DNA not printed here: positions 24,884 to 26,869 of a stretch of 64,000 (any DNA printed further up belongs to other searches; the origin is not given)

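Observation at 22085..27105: Polytopic-membrane HerA/FtsK-like ATPase divergently paired with an Lhr-type helicase: candidate membrane DNA-translocation module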

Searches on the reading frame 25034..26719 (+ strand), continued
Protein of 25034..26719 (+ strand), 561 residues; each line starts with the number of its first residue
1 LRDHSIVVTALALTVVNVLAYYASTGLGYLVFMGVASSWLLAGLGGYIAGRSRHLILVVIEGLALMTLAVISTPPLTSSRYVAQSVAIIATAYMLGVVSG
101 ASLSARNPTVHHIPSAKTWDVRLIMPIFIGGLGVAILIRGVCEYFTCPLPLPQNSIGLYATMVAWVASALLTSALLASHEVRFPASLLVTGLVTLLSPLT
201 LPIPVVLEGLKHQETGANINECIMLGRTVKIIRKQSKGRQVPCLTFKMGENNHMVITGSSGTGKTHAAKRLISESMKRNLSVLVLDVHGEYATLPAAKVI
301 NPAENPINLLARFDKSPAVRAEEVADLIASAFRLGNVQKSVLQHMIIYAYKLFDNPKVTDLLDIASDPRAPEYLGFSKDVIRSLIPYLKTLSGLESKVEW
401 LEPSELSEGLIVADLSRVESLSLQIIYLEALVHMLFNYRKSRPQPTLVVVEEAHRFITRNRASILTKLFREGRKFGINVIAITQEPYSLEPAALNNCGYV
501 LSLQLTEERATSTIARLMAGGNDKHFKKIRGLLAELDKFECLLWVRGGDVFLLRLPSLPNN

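Call 20: find_homologous_proteins(query=A2, max_evalue=0.000001)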
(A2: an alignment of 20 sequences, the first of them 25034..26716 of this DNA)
Query A2 (20 sequences) (561 aa, profile of the alignment): 144 proteins with E <= 0.000001 among 8000 candidates; the best 120 are listed.
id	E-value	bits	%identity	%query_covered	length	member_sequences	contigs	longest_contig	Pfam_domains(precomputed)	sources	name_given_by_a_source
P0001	1.1e-210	719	100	100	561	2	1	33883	PF10412.16,PF01935.24,PF00004.36,PF13401.13,PF12846.14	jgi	-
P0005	8.0e-209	713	83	99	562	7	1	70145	PF10412.16,PF01935.24,PF00004.36,PF13401.13,PF12846.14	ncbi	-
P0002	1.0e-204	700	86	99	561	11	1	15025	PF10412.16,PF01935.24,PF00004.36,PF13401.13,PF12846.14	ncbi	-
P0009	9.7e-204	697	74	99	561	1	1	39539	PF10412.16,PF19044.7,PF01935.24,PF00004.36,PF13401.13,PF20720.4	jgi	-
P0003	2.0e-203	696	85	99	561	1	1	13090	PF10412.16,PF01935.24,PF00004.36,PF13401.13,PF12846.14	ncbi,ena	-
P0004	3.9e-203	695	85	99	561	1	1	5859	PF10412.16,PF01935.24,PF12846.14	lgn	-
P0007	1.2e-200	686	77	99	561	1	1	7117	PF10412.16,PF19044.7,PF01935.24,PF00004.36,PF13401.13,PF12846.14,PF20720.4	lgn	-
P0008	3.9e-200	685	77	99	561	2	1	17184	PF10412.16,PF19044.7,PF01935.24,PF12846.14,PF20720.4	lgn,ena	-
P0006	3.2e-198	678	76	100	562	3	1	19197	PF10412.16,PF01935.24,PF00004.36,PF12846.14,PF20720.4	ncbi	-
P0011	8.0e-193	661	45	98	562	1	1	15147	PF10412.16,PF01935.24,PF00004.36,PF13401.13,PF12846.14,PF20720.4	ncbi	-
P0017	7.9e-187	641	40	64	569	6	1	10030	PF10412.16,PF01935.24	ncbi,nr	ncbi:MAG: ATP-binding protein [Desulfurococcales archaeon]|nr:ATP-binding protein [Desulfurococcales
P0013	8.5e-186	637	44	98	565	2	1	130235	PF01935.24,PF05872.19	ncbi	-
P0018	8.7e-182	624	40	65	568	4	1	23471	PF10412.16,PF01935.24,PF05872.19,PF13401.13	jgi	-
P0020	9.0e-182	624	34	97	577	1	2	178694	PF10412.16,PF19044.7,PF01935.24,PF05872.19,PF13401.13,PF12846.14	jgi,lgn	jgi:energy-coupling factor transporter ATP-binding protein EcfA2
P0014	1.7e-181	623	35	96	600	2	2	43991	PF10412.16,PF01935.24,PF13401.13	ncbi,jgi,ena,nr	ncbi:MAG: hypothetical protein B6U73_00595 [Desulfurococcales archaeon ex4484_204]|nr:MAG: hypotheti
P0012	2.5e-176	606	43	99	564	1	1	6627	PF01935.24,PF05872.19,PF20720.4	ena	-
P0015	4.6e-171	589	33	92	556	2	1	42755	PF10412.16,PF01935.24,PF13401.13,PF12846.14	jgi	-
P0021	1.1e-160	554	37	67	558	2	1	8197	PF10412.16,PF01935.24,PF13401.13,PF13191.13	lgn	-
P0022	3.3e-160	553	30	71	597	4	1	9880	PF00270.36,PF00437.27,PF00004.36,PF13401.13,PF12846.14,PF05673.20,PF13191.13,PF03205.21,PF10412.16,PF01656.30,PF01935.24,PF12775.14,PF25199.2,PF20720.4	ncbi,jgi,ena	-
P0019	8.0e-160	552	32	99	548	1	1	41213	PF10412.16,PF01935.24,PF13401.13,PF25199.2,PF13191.13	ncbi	-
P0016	2.5e-142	494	33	90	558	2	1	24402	PF10412.16,PF01935.24,PF13401.13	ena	-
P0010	1.2e-141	492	89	57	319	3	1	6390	PF10412.16,PF19044.7,PF01935.24,PF00004.36,PF13401.13,PF12846.14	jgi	-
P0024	9.0e-141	489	30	66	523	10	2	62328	PF10412.16,PF01935.24,PF05872.19,PF13401.13,PF12846.14,PF13191.13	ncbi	-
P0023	7.2e-125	436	30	69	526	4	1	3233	PF10412.16,PF01935.24,PF05872.19,PF13401.13,PF13191.13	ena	-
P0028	6.0e-33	133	24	48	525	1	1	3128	PF01935.24,PF12846.14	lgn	-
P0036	2.7e-31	127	34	17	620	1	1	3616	PF10412.16,PF01935.24,PF05872.19,PF12846.14,PF01580.25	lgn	-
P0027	1.1e-30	125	41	11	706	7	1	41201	PF01935.24,PF05872.19,PF01580.25,PF04851.22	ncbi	-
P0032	4.2e-30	123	45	10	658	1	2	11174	PF01935.24,PF05872.19,PF01580.25,PF04851.22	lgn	-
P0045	6.0e-30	123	24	45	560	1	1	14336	PF10412.16,PF01935.24,PF05872.19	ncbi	-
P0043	4.3e-29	120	33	17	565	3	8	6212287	PF10412.16,PF01935.24,PF05872.19,PF01580.25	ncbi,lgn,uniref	ncbi:ATP-binding protein [Mycolicibacterium senegalense]|uniref:ATP-binding protein n=1 Tax=Mycolici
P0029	8.7e-29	119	25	48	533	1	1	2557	PF01935.24,PF05872.19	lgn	-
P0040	1.1e-28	119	23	48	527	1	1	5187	PF01935.24,PF05872.19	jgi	-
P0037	4.4e-28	117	26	49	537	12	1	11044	PF01935.24,PF05872.19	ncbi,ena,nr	ncbi:MAG TPA: ATP-binding protein [Candidatus Bathyarchaeota archaeon]|nr:ATP-binding protein [Candi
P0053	5.0e-28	116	26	45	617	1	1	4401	PF10412.16,PF01935.24,PF09378.17,PF05872.19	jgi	-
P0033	6.4e-28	116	33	17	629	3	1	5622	PF10412.16,PF01935.24,PF05872.19,PF01580.25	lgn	-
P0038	2.3e-27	114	40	13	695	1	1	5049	PF01935.24,PF05872.19,PF02534.21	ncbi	ncbi:MAG: ATP-binding protein [Pyrodictiaceae archaeon]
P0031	2.4e-27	114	34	13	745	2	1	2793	PF01935.24,PF05872.19,PF02534.21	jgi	-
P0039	2.5e-27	114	27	50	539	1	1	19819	PF01935.24,PF05872.19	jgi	jgi:DNA helicase HerA-like ATPase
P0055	2.6e-27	114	33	20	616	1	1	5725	PF10412.16,PF01935.24,PF05872.19,PF01580.25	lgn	-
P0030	3.6e-27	114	23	50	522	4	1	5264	PF01935.24,PF09378.17,PF05872.19,PF12846.14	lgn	-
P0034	3.9e-27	113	37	13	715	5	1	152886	PF01935.24,PF05872.19,PF02534.21,PF04851.22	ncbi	-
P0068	4.3e-27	113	36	11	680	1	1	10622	PF01935.24,PF05872.19,PF13619.12,PF01580.25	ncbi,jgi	jgi:DNA helicase HerA-like ATPase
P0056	4.8e-27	113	32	20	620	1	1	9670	PF10412.16,PF01935.24,PF05872.19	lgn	-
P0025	7.3e-27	113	38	13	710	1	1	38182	PF01935.24,PF05872.19,PF02534.21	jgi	jgi:DNA helicase HerA-like ATPase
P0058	1.1e-26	112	33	16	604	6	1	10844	PF10412.16,PF01935.24,PF05872.19,PF01580.25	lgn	-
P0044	1.2e-26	112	29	20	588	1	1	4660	PF01935.24,PF05872.19,PF01580.25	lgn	-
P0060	2.7e-26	111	29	20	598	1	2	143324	PF10412.16,PF01935.24,PF05872.19,PF01580.25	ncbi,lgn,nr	ncbi:MAG TPA: ATP-binding protein [Rhizomicrobium sp.]|nr:ATP-binding protein [Rhizomicrobium sp.]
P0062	4.9e-26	110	33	16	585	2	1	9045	PF10412.16,PF01935.24,PF05872.19,PF01580.25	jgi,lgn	jgi:hypothetical protein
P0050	8.7e-26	109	25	48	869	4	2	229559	PF01935.24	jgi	jgi:DNA helicase HerA-like ATPase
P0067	3.5e-25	107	29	19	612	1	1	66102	PF01935.24,PF05872.19,PF01580.25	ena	-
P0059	4.1e-25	107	32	16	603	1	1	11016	PF01935.24,PF05872.19,PF01580.25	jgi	jgi:hypothetical protein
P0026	4.8e-25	107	39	10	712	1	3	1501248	PF01935.24,PF05872.19,PF02534.21,PF01580.25,PF04434.23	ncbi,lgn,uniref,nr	ncbi:hypothetical protein CF15_07235 [Pyrodictium occultum]|uniref:SWIM-type domain-containing prote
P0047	5.1e-25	106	25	47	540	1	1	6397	PF01935.24,PF05872.19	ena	-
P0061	6.2e-25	106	31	17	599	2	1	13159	PF01935.24,PF05872.19,PF01580.25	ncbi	-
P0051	7.5e-25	106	23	48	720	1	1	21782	PF01935.24,PF05872.19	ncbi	ncbi:MAG: helicase HerA domain-containing protein [Thermoplasmatota archaeon]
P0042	1.2e-24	105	30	14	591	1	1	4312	PF01935.24,PF05872.19,PF01580.25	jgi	jgi:uncharacterized protein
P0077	4.6e-24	103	24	47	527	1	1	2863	PF10412.16,PF01935.24,PF05872.19,PF12846.14,PF01580.25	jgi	jgi:DNA helicase HerA-like ATPase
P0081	8.8e-24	102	27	42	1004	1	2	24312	PF13538.13,PF10412.16,PF01935.24,PF13361.13,PF13245.13,PF13401.13,PF00580.28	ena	-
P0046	1.2e-23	102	24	47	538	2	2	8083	PF10412.16,PF01935.24,PF05872.19,PF12846.14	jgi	-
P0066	2.0e-23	101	23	51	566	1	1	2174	PF01935.24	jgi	jgi:uncharacterized protein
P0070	2.0e-23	101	30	18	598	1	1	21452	PF10412.16,PF01935.24,PF05872.19,PF01580.25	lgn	-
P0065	3.0e-23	101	23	51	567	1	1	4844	PF01935.24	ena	-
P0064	1.1e-21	96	27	45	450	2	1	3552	PF01935.24,PF05872.19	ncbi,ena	-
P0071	1.7e-21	95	34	18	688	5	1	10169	PF01935.24,PF01580.25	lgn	-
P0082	2.8e-21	94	27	20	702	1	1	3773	PF01935.24,PF01580.25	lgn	-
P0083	3.2e-21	94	27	20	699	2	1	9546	PF01935.24,PF01580.25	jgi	jgi:hypothetical protein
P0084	3.8e-21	94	23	17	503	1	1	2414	PF10412.16,PF01935.24,PF01580.25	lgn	-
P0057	4.5e-20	90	24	46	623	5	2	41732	PF01935.24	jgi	jgi:DNA helicase HerA-like ATPase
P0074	6.8e-20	90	29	22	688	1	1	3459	PF01935.24,PF01580.25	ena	-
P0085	1.1e-18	86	32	16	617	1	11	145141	PF01935.24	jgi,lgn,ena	-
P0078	4.5e-18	84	38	10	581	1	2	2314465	PF01935.24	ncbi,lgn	-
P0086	4.9e-18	83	32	16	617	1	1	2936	PF01935.24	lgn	-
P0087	5.1e-18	83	32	16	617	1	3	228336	PF01935.24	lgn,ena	-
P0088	9.8e-18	82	25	22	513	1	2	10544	PF10412.16,PF01935.24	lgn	-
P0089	2.0e-17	81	21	48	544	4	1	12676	PF01935.24,PF09378.17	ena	-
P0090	2.1e-17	81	24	55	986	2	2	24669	PF01935.24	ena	-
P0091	4.0e-17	80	27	14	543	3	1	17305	PF01935.24,PF09378.17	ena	-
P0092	4.9e-17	80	27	18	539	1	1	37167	PF01935.24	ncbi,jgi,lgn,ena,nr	ncbi:MAG TPA: ATP-binding protein [Dehalococcoidia bacterium]|nr:ATP-binding protein [Dehalococcoidi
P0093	5.5e-17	80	33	12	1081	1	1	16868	PF01935.24,PF05872.19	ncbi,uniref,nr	ncbi:hypothetical protein Aph01nite_77440 [Acrocarpospora phusangensis]|uniref:Helicase HerA central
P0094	5.6e-17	80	22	46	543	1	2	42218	PF01935.24,PF09378.17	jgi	jgi:DNA helicase HerA-like ATPase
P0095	9.0e-17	79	27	13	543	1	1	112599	PF01935.24,PF09378.17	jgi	jgi:DNA helicase HerA-like ATPase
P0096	1.2e-16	79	28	17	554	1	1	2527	PF01935.24,PF09378.17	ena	-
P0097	1.9e-16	78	21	46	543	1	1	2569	PF01935.24,PF09378.17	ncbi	-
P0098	2.7e-16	78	23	48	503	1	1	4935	PF01935.24,PF01580.25,PF04851.22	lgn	-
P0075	2.9e-16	78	27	19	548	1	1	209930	PF01935.24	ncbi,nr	ncbi:ATP-binding protein [SAR202 cluster bacterium AC-409-J13_OGT_754m]|nr:ATP-binding protein [SAR2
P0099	3.9e-16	77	28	14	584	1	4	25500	PF01935.24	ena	-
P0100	4.1e-16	77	24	22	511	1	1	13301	PF10412.16,PF01935.24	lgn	-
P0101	5.1e-16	77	29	17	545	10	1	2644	PF01935.24,PF09378.17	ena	-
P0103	1.5e-15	75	30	14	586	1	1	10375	PF01935.24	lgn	-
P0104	3.2e-15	74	29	14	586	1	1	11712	PF01935.24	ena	-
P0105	4.8e-15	74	29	14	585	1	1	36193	PF01935.24,PF01580.25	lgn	-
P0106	5.4e-15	73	26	29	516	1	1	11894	PF01935.24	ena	-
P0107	5.8e-15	73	26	29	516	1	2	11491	PF01935.24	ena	-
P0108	1.5e-14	72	30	14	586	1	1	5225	PF01935.24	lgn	-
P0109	1.8e-14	72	27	17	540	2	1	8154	PF01935.24,PF09378.17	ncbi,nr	ncbi:MAG: ATP-binding protein [Chloroflexi bacterium]|nr:ATP-binding protein [Chloroflexota bacteriu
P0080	2.8e-14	71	22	50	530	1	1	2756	PF01935.24,PF09378.17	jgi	-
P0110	4.1e-14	70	30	14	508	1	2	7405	PF01935.24,PF01580.25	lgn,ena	-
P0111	8.4e-14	69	30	20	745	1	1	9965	PF01935.24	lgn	-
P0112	1.2e-13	69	22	50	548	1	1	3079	PF01935.24,PF09378.17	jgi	-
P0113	2.1e-13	68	22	50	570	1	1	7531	PF01935.24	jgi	jgi:uncharacterized protein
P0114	2.4e-13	68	21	50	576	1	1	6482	PF01935.24,PF09378.17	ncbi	ncbi:MAG: DUF87 domain-containing protein [Microcystaceae cyanobacterium]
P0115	2.9e-13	68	26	17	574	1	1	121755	PF01935.24,PF09378.17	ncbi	-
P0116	7.2e-13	66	22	46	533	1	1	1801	PF01935.24,PF09378.17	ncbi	-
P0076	8.1e-13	66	22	50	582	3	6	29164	PF01935.24,PF09378.17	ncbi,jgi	-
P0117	1.3e-12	66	28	17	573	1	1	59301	PF01935.24,PF09378.17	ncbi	-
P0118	3.2e-12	64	28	21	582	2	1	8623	PF01935.24,PF09378.17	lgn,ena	-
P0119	1.7e-11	62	35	9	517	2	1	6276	PF10412.16,PF01935.24,PF05872.19,PF13401.13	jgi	-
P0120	2.7e-11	61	38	7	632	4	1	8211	PF10412.16,PF01935.24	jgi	-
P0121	4.4e-9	54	34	7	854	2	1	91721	PF10412.16,PF01935.24,PF02534.21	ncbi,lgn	ncbi:MAG: type IV secretion system DNA-binding domain-containing protein [candidate division WOR-3 b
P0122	8.3e-9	53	32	8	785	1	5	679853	PF01935.24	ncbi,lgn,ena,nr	ncbi:MAG: DUF87 domain-containing protein [Acidobacteria bacterium]|nr:MAG: DUF87 domain-containing 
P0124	9.6e-9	53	26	24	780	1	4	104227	PF26449.1,PF01935.24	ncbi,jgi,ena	-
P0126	1.4e-8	52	35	7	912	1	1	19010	PF26449.1,PF10412.16,PF01935.24,PF02534.21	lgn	-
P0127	1.4e-8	52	29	10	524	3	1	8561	PF01935.24,PF05872.19,PF12846.14,PF01580.25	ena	-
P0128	3.3e-8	51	39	7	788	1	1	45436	PF26449.1,PF10412.16,PF01935.24,PF12696.14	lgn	-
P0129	4.1e-8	51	19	48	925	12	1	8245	PF01935.24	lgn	-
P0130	4.4e-8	51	36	9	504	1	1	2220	PF01935.24,PF05872.19,PF13401.13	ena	-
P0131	4.6e-8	51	40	7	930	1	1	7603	PF26449.1,PF10412.16,PF01935.24,PF12696.14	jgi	jgi:type IV secretory pathway TraG/TraD family ATPase VirD4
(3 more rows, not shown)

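Call 35: predict_structure(alignment_id=A1)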
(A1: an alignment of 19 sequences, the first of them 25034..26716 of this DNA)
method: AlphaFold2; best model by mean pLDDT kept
length: 561 residues; sequences in the alignment: 19
mean_pLDDT: 84.3   pTM: 0.62
mean pLDDT of the five models: 84.3, 83.6, 82.6, 82.2, 82.1
residues with pLDDT >= 90: 258; 70-90: 240; 50-70: 33; < 50: 30
segments of 3 or more residues with pLDDT < 50: 1-3, 107-118, 212-220, 559-561
pLDDT, mean of each block of 10 residues (from residue 1): 69 89 67 77 90 83 89 78 88 91 56 41 85 89 78 81 89 77 84 88 76 43 78 71 77 92 91 88 93 89 88 89 93 93 96 90 93 93 93 74 85 91 92 92 91 87 88 92 93 92 93 93 92 91 90 73 34
secondary structure, 60 per line:
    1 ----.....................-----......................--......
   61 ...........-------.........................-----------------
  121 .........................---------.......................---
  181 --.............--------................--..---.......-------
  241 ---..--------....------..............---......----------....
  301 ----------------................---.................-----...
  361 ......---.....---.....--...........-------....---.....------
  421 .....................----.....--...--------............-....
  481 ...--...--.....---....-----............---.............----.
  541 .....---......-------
elements in order: H5-25 H31-52 H55-71 H79-103 H121-145 H155-177 H183-195 H204-219 E227-233 E254-257 H264-277 E281-286 E297-300 H317-332 H336-352 H358-366 H370-374 H378-382 H385-395 H403-406 E410-414 H421-441 E446-450 H464-475 E477-483 H491-495 E499-502 H508-519 H523-535 E540-545 E549-554

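Call 36: search_protein_representatives(alignment_id=A1)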
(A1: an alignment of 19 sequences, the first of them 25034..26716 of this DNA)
Query: 19 sequences, 560 profile positions. Proteins with E-value up to 0.001 (for the whole library): 19213; up to 1e-10: 4593; up to 1e-30: 253. The best 150 are listed.
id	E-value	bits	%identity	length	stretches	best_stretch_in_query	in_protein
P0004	5.0e-240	814.7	-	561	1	2-558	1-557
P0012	3.3e-218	742.6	-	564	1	1-558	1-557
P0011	1.8e-209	713.8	-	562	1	3-557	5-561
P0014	1.6e-189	647.9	-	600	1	3-558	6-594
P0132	1.7e-181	621.5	-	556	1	2-557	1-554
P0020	4.2e-180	616.9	-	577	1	1-556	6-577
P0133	2.0e-177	608.0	-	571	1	2-556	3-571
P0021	2.9e-174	597.6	-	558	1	2-556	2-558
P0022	3.7e-167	574.1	-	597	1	2-559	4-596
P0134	1.1e-165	569.2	-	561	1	3-556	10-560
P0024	7.0e-150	517.1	-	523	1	2-556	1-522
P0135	1.6e-143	496.1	-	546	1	1-557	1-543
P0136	1.3e-128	446.8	-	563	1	10-556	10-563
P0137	2.5e-118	412.9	-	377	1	171-556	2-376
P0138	7.8e-114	398.1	-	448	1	7-455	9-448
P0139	3.5e-113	396.0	-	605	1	12-558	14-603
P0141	5.6e-97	342.4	-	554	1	7-557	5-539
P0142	1.9e-93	330.8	-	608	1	6-559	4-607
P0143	1.1e-92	328.3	-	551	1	7-556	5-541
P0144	6.8e-81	289.4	-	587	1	9-556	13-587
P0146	9.9e-68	245.9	-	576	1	128-558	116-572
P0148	8.7e-63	229.6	-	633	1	82-553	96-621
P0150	7.4e-62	226.5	-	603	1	67-554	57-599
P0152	1.9e-61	225.2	-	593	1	57-556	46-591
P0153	1.5e-60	222.2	-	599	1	25-550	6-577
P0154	2.0e-60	221.8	-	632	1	98-557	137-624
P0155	2.1e-60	221.7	-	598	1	9-545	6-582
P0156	3.9e-59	217.5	-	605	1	8-553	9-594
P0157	4.8e-59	217.2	-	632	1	29-558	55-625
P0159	5.2e-59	217.1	-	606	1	7-557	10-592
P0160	1.1e-58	216.0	-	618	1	27-557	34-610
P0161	8.3e-58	213.1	-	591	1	37-556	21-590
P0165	2.6e-57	211.5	-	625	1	9-556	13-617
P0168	6.1e-57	210.3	-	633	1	238-556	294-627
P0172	2.3e-56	208.4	-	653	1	251-545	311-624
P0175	4.5e-56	207.4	-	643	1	34-556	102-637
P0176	1.7e-55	205.5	-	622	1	12-550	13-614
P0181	3.9e-54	201.0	-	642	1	29-545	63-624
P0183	1.1e-53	199.5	-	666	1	243-557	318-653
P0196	4.4e-52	194.2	-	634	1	110-545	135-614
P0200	1.3e-51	192.7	-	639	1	14-555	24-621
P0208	3.0e-50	188.2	-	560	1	245-546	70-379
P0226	1.3e-46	176.2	-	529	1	251-548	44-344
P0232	9.9e-46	173.3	-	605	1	13-545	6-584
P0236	2.5e-45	171.9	-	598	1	238-553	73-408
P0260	8.7e-42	160.3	-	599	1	10-548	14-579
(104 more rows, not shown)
